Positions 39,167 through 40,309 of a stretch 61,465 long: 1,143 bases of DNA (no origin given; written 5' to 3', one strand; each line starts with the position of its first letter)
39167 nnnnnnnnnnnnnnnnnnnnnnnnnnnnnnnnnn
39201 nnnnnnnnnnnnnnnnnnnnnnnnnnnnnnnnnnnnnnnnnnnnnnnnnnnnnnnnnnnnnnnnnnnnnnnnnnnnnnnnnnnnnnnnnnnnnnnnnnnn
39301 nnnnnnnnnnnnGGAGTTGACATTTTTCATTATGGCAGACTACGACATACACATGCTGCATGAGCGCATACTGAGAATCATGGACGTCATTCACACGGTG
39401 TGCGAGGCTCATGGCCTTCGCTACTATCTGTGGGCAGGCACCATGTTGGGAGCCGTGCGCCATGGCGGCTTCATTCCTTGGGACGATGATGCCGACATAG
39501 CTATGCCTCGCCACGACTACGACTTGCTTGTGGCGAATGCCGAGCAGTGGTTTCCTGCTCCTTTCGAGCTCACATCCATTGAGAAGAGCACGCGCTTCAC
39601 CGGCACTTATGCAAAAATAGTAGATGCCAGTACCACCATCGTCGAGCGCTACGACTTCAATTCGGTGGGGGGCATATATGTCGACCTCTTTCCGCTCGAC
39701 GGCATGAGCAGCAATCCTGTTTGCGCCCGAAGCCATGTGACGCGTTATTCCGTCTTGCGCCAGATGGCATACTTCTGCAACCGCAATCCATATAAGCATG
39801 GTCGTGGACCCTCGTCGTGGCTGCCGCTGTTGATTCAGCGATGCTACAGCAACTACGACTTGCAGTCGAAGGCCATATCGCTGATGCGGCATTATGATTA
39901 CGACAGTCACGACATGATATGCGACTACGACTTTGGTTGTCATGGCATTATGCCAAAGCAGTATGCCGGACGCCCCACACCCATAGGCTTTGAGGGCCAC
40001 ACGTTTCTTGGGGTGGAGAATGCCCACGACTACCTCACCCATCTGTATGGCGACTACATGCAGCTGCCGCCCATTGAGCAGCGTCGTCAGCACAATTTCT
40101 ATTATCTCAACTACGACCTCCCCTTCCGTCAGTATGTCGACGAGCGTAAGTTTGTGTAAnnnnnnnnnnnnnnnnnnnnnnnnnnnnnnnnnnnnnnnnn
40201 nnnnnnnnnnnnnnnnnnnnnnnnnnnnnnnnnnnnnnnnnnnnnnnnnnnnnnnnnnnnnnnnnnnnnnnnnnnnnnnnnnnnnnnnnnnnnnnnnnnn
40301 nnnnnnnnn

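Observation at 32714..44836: LPS-core-like glycan locus with a complete 2-aminoethylphosphonate synthesis and transfer module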

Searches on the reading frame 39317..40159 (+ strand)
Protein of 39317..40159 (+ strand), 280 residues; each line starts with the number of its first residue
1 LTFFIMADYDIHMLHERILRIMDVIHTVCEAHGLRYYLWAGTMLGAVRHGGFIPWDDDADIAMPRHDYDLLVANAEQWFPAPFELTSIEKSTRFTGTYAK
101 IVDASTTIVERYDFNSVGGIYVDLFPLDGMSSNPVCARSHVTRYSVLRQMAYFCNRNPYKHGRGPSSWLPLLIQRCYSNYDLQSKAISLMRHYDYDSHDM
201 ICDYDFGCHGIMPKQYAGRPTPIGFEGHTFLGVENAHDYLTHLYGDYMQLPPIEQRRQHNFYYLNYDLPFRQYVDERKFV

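Call 4: search_protein_families(library=pfam, proteins=[window:39317-40159:+], max_evalue=0.001)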
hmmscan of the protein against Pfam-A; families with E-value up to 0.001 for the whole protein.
window:39317-40159:+ (280 aa): 1 family
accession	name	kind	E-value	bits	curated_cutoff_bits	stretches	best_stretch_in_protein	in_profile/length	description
PF04991.19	LicD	-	8e-40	137.8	22.6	1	29-245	1-227/227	LicD family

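Call 6: search_protein_families(library=ncbifam, proteins=[window:39317-40159:+], max_evalue=0.001)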
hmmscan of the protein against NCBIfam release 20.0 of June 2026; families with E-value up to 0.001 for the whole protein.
window:39317-40159:+ (280 aa): 1 family
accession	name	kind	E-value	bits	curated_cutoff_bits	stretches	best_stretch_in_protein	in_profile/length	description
NF045866.1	GGPL_Ptran_Mf1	equivalog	2.4e-18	67.1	225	1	16-263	3-237/240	diacylglycerol cholinephosphotransferase Mf1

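Call 60: find_homologous_proteins(query=window:39332-40159:+, max_evalue=1e-20)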
Query window:39332-40159:+ (275 aa): 5662 proteins with E <= 1e-20 among 8000 candidates; the best 120 are listed.
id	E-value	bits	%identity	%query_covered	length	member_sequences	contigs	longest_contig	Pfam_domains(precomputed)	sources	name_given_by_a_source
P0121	2.6e-190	649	98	100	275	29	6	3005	PF04991.20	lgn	-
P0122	2.2e-123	429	62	100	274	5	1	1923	PF04991.20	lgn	-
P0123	5.9e-121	421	61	100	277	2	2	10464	PF04991.20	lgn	-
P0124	3.6e-120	419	61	100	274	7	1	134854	PF04991.20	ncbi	-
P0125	1.5e-119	417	61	100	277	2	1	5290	PF04991.20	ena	-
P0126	6.5e-119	415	60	100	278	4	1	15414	PF04991.20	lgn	-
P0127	7.2e-119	415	63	100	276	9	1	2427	PF04991.20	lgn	-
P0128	1.1e-118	414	64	100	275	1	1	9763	PF04991.20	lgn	-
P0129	1.4e-117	410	62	100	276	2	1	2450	PF04991.20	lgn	-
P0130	3.4e-117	409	61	100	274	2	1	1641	PF04991.20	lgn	-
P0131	4.2e-117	409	61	100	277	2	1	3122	PF04991.20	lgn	-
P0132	8.1e-117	408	61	100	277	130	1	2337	PF04991.20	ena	-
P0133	1.2e-116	407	58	100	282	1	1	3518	PF04991.20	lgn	-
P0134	4.7e-116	405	62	100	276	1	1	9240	PF04991.20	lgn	-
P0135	2.8e-115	403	58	100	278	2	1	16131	PF04991.20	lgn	-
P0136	8.2e-115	401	61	100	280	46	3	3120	PF04991.20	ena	-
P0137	1.1e-113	398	57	100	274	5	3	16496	PF04991.20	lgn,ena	-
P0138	3.0e-113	396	61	100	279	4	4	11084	PF04991.20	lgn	-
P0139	5.2e-111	389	61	100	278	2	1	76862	PF04991.20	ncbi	-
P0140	6.1e-110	385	56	100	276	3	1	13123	PF04991.20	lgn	-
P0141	9.1e-110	385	59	100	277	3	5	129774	PF04991.20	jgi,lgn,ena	-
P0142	1.2e-109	384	59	100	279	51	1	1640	PF04991.20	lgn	-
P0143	2.9e-102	360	55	100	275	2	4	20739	PF04991.20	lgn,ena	-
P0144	3.1e-102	360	56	100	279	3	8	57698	PF04991.20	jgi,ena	-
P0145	6.0e-100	352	56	100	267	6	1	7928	PF04991.20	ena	-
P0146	9.3e-99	349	53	100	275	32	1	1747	PF04991.20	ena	-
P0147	2.0e-97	344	53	100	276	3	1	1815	PF04991.20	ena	-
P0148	7.4e-97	342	52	100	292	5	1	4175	PF04991.20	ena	-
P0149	1.2e-96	342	55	100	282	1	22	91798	PF04991.20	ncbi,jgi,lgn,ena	ncbi:MAG: LicD family protein [Prevotella sp.]|jgi:lipopolysaccharide cholinephosphotransferase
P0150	1.5e-96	341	51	100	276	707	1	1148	PF04991.20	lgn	-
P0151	1.7e-96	341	52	100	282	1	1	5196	PF04991.20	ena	-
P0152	2.7e-96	341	53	100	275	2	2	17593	PF04991.20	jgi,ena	jgi:lipopolysaccharide cholinephosphotransferase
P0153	1.1e-95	338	55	100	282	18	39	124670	PF04991.20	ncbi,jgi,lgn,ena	jgi:lipopolysaccharide cholinephosphotransferase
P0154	1.4e-95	338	54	100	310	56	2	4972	PF04991.20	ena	-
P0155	3.1e-95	337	53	100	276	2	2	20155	PF04991.20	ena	-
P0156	5.0e-95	336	52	100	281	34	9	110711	PF04991.20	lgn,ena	-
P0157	5.9e-95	336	53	100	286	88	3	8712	PF04991.20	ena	-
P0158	7.0e-95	336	52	100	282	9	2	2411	PF04991.20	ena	-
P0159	8.4e-95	336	55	100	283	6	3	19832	PF04991.20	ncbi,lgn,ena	-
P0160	9.3e-95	335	54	97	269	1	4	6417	PF04991.20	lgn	-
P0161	9.7e-95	335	53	100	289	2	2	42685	PF04991.20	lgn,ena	-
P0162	1.1e-94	335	53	100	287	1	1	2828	PF04991.20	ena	-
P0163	1.5e-94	335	52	99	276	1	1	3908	PF04991.20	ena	-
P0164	2.4e-94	334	53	100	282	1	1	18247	PF04991.20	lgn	-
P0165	2.8e-94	334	52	100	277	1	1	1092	PF04991.20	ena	-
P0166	3.2e-94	334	52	100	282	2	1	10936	PF04991.20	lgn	-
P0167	5.1e-94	333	53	95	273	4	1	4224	PF04991.20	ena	-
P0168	5.2e-94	333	51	97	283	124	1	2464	PF04991.20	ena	-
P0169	5.3e-94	333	53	100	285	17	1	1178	PF04991.20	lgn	-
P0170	8.3e-94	332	52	100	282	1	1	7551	PF04991.20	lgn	-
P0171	8.9e-94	332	52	100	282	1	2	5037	PF04991.20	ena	-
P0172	9.1e-94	332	52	100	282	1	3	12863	PF04991.20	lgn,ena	-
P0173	1.0e-93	332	51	100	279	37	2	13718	PF04991.20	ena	-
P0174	1.0e-93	332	54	100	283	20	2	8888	PF04991.20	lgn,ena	-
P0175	1.2e-93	332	52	100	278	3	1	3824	PF04991.20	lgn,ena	-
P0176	1.6e-93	331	53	100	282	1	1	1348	PF04991.20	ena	-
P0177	2.0e-93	331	51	100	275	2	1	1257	PF04991.20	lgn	-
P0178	2.2e-93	331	52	97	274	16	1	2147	PF04991.20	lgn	-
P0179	2.4e-93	331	50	100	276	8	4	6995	PF04991.20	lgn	-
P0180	2.5e-93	331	52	100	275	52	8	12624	PF04991.20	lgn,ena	-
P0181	2.7e-93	331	51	100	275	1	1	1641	PF04991.20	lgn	-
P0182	3.2e-93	330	51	100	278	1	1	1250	PF04991.20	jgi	-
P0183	3.3e-93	330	53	100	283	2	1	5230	PF04991.20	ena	-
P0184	4.2e-93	330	54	97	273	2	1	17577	PF04991.20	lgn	-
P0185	4.3e-93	330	53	97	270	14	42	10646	PF04991.20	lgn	-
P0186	4.4e-93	330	52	100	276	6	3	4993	PF04991.20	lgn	-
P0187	5.2e-93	330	52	99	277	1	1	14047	PF04991.20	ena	-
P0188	6.8e-93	329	52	99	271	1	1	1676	PF04991.20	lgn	-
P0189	7.4e-93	329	52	100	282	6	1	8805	PF04991.20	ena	-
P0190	8.9e-93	329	52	97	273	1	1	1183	PF04991.20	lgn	-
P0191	8.9e-93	329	52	100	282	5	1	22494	PF04991.20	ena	-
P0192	9.3e-93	329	53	100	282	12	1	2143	PF04991.20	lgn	-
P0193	1.0e-92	329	52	100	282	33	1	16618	PF04991.20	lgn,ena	-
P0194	1.2e-92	329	52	97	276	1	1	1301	PF04991.20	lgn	-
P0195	1.4e-92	328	52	100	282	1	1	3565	PF04991.20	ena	-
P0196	1.6e-92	328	53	97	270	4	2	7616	PF04991.20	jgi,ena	-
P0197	2.1e-92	328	52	100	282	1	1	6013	PF04991.20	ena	-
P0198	2.2e-92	328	52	100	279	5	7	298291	PF04991.20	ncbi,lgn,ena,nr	ncbi:MAG: LicD family protein [Bacteroidaceae bacterium]|nr:LicD family protein [Bacteroidaceae bact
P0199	2.5e-92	327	52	100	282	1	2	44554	PF04991.20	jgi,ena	-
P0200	2.7e-92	327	52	97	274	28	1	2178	PF04991.20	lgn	-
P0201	2.8e-92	327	51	97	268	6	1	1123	PF04991.20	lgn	-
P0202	2.9e-92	327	52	99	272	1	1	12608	PF04991.20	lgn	-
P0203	3.0e-92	327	52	97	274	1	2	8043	PF04991.20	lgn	-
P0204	3.6e-92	327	51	100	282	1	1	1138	PF04991.20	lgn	-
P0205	3.6e-92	327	51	99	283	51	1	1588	PF04991.20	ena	-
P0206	3.8e-92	327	51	99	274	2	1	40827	PF04991.20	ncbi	-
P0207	5.8e-92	326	52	100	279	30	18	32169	PF04991.20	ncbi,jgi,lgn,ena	-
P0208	5.9e-92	326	51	100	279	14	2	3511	PF04991.20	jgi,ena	-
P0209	6.4e-92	326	52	100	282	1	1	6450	PF04991.20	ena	-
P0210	7.0e-92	326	52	97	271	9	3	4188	PF04991.20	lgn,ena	-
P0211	8.5e-92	326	51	98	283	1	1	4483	PF04991.20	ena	-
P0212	8.5e-92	326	51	98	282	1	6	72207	PF04991.20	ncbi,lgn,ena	-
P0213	1.1e-91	325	51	97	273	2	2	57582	PF04991.20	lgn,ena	-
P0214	1.1e-91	325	53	97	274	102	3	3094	PF04991.20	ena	-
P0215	1.2e-91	325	51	98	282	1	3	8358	PF04991.20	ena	-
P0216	1.3e-91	325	52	100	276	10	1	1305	PF04991.20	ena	-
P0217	1.6e-91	325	51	100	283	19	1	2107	PF04991.20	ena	-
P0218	1.6e-91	325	51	100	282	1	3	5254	PF04991.20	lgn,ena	-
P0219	1.6e-91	325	51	97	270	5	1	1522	PF04991.20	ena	-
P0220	1.7e-91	325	53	100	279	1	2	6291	PF04991.20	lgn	-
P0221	2.0e-91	325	47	100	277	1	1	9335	PF04991.20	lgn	-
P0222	2.4e-91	324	53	100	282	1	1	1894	PF04991.20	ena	-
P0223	2.5e-91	324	50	97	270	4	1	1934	PF04991.20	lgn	-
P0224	2.6e-91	324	52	97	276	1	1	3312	PF04991.20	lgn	-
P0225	2.6e-91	324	52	100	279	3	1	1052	PF04991.20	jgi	-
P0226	3.5e-91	324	52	98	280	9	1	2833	PF04991.20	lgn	-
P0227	3.6e-91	324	52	97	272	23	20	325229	PF04991.20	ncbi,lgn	-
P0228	4.2e-91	323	52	97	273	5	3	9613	PF04991.20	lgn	-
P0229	5.2e-91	323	51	100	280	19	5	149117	PF04991.20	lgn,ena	-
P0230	5.3e-91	323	51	98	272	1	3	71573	PF04991.20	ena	-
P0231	6.2e-91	323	52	97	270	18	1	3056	PF04991.20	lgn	-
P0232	6.6e-91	323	51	100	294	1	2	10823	PF04991.20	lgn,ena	-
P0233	8.0e-91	323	51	98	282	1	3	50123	PF04991.20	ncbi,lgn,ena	-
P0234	8.7e-91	322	50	98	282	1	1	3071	PF04991.20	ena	-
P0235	1.0e-90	322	49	99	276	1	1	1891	PF04991.20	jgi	-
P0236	1.1e-90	322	51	100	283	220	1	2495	PF04991.20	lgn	-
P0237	1.1e-90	322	51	98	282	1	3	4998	PF04991.20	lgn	-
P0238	1.2e-90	322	51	100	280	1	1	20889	PF04991.20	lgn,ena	-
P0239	1.3e-90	322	51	95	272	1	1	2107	PF04991.20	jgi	-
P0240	1.5e-90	322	52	97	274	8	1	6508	PF04991.20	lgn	-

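Call 62: find_encoding_contigs(protein=P0139, flank=8000, max_places=1)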
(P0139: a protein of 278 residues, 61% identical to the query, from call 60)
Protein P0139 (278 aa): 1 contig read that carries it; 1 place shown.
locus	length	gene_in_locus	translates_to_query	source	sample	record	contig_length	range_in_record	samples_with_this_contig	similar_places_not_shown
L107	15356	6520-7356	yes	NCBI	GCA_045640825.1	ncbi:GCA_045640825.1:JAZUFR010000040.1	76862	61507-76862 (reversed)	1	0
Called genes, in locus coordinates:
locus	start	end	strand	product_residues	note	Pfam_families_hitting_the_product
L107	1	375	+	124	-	?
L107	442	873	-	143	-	PF02502:LacAB_rpiB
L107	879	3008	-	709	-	PF00456:Transketolase_N, PF02779:Transket_pyr, PF02780:Transketolase_C (weak), PF22613:Transketolase_C_1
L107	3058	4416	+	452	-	PF00328:His_Phos_2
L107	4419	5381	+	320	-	PF00480:ROK, PF01869:BcrAD_BadFG (faint)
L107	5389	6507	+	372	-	PF13439:Glyco_transf_4, PF20706:GT4-conflict (weak), PF00534:Glycos_transf_1, PF13692:Glyco_trans_1_4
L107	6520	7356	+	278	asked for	PF04991:LicD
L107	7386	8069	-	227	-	PF25084:LbH_EIF2B (faint), PF25087:GMPPB_C (faint), PF00132:Hexapep, PF14602:Hexapep_2 (weak)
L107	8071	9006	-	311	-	PF00535:Glycos_transf_2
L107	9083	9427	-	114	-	PF03840:SecG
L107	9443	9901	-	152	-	-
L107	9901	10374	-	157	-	PF04390:LptE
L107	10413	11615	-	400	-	PF00158:Sigma54_activat, PF14532:Sigma54_activ_2, PF07728:AAA_5 (weak), PF25601:AAA_lid_14, PF02954:HTH_8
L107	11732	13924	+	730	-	PF13328:HD_4, PF04607:RelA_SpoT, PF02824:TGS, PF19296:RelA_AH (weak), PF28438:RelA_RIS, PF13291:ACT_4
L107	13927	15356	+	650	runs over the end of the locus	PF00930:DPPIV_N, PF07676:PD40 (faint), PF02129:Peptidase_S15, PF05448:AXE1 (faint), PF12146:Hydrolase_4 (faint), PF00326:Peptidase_S9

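Call 63: find_encoding_contigs(protein=P0141, flank=8000, max_places=1)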
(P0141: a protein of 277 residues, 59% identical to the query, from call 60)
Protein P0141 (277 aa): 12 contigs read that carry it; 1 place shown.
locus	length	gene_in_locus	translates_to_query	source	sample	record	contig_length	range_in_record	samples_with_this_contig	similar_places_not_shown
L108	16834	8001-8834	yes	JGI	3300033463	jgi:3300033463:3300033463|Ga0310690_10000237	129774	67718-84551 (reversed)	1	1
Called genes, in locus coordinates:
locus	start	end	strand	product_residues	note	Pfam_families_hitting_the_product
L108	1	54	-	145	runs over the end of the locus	PF05656:DUF805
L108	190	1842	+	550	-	PF04616:Glyco_hydro_43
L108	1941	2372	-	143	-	PF02502:LacAB_rpiB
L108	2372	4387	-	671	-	PF00456:Transketolase_N, PF02779:Transket_pyr, PF02780:Transketolase_C (weak), PF22613:Transketolase_C_1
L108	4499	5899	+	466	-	PF00328:His_Phos_2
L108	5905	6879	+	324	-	PF00480:ROK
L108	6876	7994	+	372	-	PF13439:Glyco_transf_4, PF13579:Glyco_trans_4_4 (weak), PF20706:GT4-conflict (weak), PF00534:Glycos_transf_1, PF13692:Glyco_trans_1_4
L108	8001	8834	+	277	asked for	PF04991:LicD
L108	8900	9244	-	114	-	PF03840:SecG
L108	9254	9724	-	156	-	-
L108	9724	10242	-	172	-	PF04390:LptE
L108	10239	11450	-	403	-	PF00158:Sigma54_activat, PF14532:Sigma54_activ_2, PF07728:AAA_5 (faint), PF25601:AAA_lid_14, PF02954:HTH_8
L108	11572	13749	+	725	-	PF13328:HD_4, PF04607:RelA_SpoT, PF02824:TGS, PF28438:RelA_RIS, PF13291:ACT_4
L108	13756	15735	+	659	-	PF00930:DPPIV_N, PF02129:Peptidase_S15, PF05448:AXE1 (faint), PF12146:Hydrolase_4 (faint), PF00326:Peptidase_S9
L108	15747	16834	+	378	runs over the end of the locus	PF00756:Esterase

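Call 64: find_encoding_contigs(protein=P0156, flank=8000, max_places=1)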
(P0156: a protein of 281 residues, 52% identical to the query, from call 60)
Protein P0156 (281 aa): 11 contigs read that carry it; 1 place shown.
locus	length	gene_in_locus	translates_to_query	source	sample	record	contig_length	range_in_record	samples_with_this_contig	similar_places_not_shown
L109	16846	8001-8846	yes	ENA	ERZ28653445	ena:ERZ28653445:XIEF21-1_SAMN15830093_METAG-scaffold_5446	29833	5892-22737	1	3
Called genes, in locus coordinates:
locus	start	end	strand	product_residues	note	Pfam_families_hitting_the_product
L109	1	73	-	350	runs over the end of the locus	-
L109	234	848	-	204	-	PF01351:RNase_HII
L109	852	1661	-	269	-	PF00106:adh_short, PF08659:KR, PF13561:adh_short_C2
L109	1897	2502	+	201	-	PF14063:DUF4254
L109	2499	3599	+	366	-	PF13439:Glyco_transf_4, PF13579:Glyco_trans_4_4 (faint), PF20706:GT4-conflict, PF00534:Glycos_transf_1, PF13692:Glyco_trans_1_4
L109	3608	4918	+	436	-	PF01467:CTP_transf_like, PF13714:PEP_mutase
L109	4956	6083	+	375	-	PF02776:TPP_enzyme_N, PF02775:TPP_enzyme_C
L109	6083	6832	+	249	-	PF00483:NTP_transferase, PF12804:NTP_transf_3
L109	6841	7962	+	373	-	PF00266:Aminotran_5, PF01212:Beta_elim_lyase (weak)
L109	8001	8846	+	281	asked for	PF04991:LicD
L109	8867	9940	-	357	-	PF13439:Glyco_transf_4, PF13579:Glyco_trans_4_4, PF00534:Glycos_transf_1, PF13692:Glyco_trans_1_4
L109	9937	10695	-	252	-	PF00535:Glycos_transf_2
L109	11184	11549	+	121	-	-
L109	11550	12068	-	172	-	PF12850:Metallophos_2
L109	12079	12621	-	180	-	PF03703:bPH_2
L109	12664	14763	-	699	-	PF07715:Plug, PF00593:TonB_dep_Rec_b-barrel, PF14905:OMP_b-brl_3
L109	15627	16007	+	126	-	-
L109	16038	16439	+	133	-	-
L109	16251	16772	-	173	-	PF00588:SpoU_methylase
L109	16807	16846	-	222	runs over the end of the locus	PF14127:DUF4294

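Call 65: find_encoding_contigs(protein=P0198, flank=8000, max_places=1)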
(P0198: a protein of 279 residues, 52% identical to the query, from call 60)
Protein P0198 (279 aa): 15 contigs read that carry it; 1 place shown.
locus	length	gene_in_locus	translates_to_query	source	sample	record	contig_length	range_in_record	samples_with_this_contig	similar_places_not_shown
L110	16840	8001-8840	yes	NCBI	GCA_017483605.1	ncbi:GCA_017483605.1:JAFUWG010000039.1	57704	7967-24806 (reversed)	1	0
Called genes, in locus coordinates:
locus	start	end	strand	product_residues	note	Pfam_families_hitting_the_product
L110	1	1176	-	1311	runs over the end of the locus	PF07494:Reg_prop (faint), PF07495:Y_Y_Y, PF00512:HisKA, PF02518:HATPase_c, PF00072:Response_reg, PF12833:HTH_18, PF00165:HTH_AraC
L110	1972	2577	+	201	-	PF14063:DUF4254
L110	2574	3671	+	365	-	PF13439:Glyco_transf_4, PF13579:Glyco_trans_4_4 (faint), PF20706:GT4-conflict, PF00534:Glycos_transf_1, PF13692:Glyco_trans_1_4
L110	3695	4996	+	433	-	PF01467:CTP_transf_like, PF13714:PEP_mutase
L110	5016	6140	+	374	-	PF02776:TPP_enzyme_N, PF02775:TPP_enzyme_C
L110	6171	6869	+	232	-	PF00483:NTP_transferase (weak), PF12804:NTP_transf_3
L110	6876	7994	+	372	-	PF00266:Aminotran_5, PF01212:Beta_elim_lyase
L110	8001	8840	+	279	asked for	PF04991:LicD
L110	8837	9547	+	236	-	PF00535:Glycos_transf_2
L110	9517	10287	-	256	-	PF06293:Kdo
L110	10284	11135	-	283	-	PF04991:LicD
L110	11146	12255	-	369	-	PF13439:Glyco_transf_4, PF20706:GT4-conflict (weak), PF00534:Glycos_transf_1, PF13692:Glyco_trans_1_4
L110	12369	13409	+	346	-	PF01075:Glyco_transf_9 (faint)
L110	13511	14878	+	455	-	PF00291:PALP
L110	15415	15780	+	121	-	-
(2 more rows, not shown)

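Call 66: find_encoding_contigs(protein=P0124, flank=8000, max_places=1)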
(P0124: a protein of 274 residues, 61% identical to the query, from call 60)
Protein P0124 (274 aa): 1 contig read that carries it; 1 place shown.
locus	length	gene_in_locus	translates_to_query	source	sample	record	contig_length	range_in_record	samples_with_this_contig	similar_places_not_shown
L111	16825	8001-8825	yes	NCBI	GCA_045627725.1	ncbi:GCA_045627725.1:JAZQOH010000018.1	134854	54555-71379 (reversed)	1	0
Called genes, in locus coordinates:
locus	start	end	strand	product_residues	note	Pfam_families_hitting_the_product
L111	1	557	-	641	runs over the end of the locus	PF00884:Sulfatase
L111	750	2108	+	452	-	PF05448:AXE1, PF00326:Peptidase_S9 (weak)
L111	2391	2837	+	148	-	PF09424:YqeY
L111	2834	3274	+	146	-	PF04138:GtrA_DPMS_TM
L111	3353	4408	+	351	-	PF13439:Glyco_transf_4, PF00534:Glycos_transf_1, PF20706:GT4-conflict (weak), PF13692:Glyco_trans_1_4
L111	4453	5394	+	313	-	PF00535:Glycos_transf_2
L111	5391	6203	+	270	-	PF01522:Polysacc_deac_1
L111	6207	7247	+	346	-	PF00155:Aminotran_1_2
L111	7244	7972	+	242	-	PF00483:NTP_transferase, PF12804:NTP_transf_3, PF20202:DUF6564 (weak)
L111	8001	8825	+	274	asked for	PF04991:LicD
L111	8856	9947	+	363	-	PF13439:Glyco_transf_4, PF13477:Glyco_trans_4_2 (weak), PF13579:Glyco_trans_4_4, PF00534:Glycos_transf_1, PF13692:Glyco_trans_1_4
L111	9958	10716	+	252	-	PF00535:Glycos_transf_2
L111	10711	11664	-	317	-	PF03279:Lip_A_acyltrans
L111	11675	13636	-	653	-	PF00884:Sulfatase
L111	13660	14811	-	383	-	PF09594:GT87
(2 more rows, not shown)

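Call 67: find_encoding_contigs(protein=P0161, flank=8000, max_places=1)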
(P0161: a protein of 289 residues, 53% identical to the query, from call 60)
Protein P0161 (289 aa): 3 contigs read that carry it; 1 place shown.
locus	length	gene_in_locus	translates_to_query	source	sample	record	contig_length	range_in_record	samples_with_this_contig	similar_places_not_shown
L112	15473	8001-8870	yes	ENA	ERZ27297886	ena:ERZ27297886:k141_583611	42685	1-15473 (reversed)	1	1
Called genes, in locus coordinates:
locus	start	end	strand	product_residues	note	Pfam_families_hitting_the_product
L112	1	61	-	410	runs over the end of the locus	PF12704:MacB_PCD, PF02687:FtsX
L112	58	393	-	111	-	PF02033:RBFA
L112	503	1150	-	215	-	PF01596:Methyltransf_3, PF13578:Methyltransf_24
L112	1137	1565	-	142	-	PF01220:DHquinase_II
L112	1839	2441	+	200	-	PF14063:DUF4254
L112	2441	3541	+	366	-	PF13439:Glyco_transf_4, PF20706:GT4-conflict, PF00534:Glycos_transf_1, PF13692:Glyco_trans_1_4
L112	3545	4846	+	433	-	PF01467:CTP_transf_like, PF13714:PEP_mutase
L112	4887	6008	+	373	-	PF02776:TPP_enzyme_N, PF02775:TPP_enzyme_C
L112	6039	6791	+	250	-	PF00483:NTP_transferase, PF12804:NTP_transf_3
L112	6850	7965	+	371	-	PF00266:Aminotran_5, PF01212:Beta_elim_lyase (weak)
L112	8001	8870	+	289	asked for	PF04991:LicD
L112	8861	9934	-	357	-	PF13439:Glyco_transf_4, PF13579:Glyco_trans_4_4, PF00534:Glycos_transf_1, PF13692:Glyco_trans_1_4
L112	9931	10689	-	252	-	PF00535:Glycos_transf_2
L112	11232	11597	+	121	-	-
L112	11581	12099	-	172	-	PF12850:Metallophos_2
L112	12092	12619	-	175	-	PF03703:bPH_2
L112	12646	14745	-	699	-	PF07715:Plug, PF00593:TonB_dep_Rec_b-barrel, PF14905:OMP_b-brl_3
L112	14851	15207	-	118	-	-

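Call 68: find_encoding_contigs(protein=P0153, flank=8000, max_places=1)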
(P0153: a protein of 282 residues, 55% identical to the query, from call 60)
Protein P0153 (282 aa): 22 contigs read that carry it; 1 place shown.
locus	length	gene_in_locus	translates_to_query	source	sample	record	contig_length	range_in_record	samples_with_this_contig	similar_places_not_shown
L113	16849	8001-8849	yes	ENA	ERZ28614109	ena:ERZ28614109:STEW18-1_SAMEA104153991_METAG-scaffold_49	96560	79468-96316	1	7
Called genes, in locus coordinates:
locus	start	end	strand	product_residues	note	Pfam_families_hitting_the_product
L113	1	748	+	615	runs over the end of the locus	PF00664:ABC_membrane, PF00005:ABC_tran, PF02463:SMC_N (faint)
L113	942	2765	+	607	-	PF00884:Sulfatase, PF01663:Phosphodiest (faint)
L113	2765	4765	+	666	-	PF00884:Sulfatase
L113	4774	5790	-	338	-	PF14391:DUF4421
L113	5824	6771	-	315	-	PF03279:Lip_A_acyltrans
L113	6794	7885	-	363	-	PF13439:Glyco_transf_4, PF13579:Glyco_trans_4_4, PF00534:Glycos_transf_1, PF13692:Glyco_trans_1_4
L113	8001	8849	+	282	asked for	PF04991:LicD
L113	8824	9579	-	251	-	PF00535:Glycos_transf_2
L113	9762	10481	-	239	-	PF00483:NTP_transferase, PF01128:IspD (weak), PF12804:NTP_transf_3, PF20202:DUF6564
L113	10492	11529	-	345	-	PF00155:Aminotran_1_2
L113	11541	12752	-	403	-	PF01041:DegT_DnrJ_EryC1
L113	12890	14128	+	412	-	PF00155:Aminotran_1_2, PF00266:Aminotran_5, PF01212:Beta_elim_lyase (weak), PF01053:Cys_Met_Meta_PP (weak)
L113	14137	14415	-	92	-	-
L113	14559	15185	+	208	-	PF01351:RNase_HII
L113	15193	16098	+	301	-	-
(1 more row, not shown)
